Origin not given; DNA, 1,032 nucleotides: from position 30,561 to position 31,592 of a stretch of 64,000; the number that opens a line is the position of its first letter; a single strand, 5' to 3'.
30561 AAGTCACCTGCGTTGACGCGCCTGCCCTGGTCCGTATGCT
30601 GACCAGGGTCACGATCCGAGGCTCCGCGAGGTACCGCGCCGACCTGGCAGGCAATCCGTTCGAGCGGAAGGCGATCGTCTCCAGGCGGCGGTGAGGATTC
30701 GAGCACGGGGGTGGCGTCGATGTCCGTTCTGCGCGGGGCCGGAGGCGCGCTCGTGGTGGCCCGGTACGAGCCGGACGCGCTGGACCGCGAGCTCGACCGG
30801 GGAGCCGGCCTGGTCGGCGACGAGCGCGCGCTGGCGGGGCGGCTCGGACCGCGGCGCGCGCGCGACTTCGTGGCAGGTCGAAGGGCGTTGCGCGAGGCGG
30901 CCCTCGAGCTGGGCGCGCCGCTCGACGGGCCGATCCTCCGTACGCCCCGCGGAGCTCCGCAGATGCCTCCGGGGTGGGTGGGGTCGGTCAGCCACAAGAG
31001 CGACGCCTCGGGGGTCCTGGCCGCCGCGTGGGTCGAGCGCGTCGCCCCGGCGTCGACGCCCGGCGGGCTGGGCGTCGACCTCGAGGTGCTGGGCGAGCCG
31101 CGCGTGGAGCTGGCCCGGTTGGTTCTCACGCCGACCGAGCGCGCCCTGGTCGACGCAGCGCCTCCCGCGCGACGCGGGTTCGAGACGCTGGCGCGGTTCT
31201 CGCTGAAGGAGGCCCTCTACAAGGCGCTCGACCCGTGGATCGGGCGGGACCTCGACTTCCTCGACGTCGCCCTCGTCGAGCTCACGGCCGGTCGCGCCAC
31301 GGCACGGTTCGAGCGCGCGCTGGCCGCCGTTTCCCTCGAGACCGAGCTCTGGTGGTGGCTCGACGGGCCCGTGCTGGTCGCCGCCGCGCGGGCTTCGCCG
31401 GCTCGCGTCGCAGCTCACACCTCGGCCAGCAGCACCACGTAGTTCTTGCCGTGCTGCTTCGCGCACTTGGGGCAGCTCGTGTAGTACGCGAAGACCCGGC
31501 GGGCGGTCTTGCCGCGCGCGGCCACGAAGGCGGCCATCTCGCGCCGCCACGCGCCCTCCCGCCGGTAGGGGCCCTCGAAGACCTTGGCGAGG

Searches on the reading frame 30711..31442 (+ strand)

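Call 75: search_protein_families(library=pfam, proteins=[window:30711-31442:+], max_evalue=0.001)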
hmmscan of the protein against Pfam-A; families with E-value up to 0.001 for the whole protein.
window:30711-31442:+ (243 aa): 2 families
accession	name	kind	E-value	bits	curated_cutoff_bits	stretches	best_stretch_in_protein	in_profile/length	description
PF01648.25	ACPS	-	1.2e-12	48.3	25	1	119-208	1-96/111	4'-phosphopantetheinyl transferase superfamily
PF17837.6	4PPT_N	-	1.6e-12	47.7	27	1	38-105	2-68/68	4'-phosphopantetheinyl transferase N-terminal domain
